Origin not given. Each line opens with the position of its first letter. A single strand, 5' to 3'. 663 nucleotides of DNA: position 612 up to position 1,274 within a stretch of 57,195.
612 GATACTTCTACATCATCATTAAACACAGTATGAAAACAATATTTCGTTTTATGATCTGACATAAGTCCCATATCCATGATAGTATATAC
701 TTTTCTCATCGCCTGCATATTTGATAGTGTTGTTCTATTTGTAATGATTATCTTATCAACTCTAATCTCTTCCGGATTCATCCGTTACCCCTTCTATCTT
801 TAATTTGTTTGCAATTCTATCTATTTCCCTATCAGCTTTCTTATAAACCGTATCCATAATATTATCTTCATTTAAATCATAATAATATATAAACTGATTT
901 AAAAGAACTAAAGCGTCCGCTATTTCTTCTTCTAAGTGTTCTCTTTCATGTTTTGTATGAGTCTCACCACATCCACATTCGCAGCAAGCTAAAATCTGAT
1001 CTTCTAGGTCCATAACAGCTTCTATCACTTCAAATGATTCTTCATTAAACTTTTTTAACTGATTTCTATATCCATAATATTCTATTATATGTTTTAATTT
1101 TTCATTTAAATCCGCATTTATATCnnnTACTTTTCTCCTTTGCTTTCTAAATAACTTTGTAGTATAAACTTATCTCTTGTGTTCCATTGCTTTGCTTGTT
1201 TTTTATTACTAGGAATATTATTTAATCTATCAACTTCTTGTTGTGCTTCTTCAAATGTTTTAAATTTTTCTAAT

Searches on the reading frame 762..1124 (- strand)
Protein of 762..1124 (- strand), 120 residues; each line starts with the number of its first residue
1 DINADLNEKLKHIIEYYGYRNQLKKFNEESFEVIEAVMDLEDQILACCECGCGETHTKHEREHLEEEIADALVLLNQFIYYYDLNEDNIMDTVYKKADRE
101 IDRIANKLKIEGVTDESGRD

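Call 53: search_protein_families(library=phrogs, proteins=[window:762-1124:-], max_evalue=0.00001)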
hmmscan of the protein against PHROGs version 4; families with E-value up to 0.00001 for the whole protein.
window:762-1124:- (120 aa): 1 family
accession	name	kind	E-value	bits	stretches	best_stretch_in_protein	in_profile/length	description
phrog_2245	-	other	2.9e-13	51.1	1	7-107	122-208/218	nucleoside triphosphate pyrophosphohydrolase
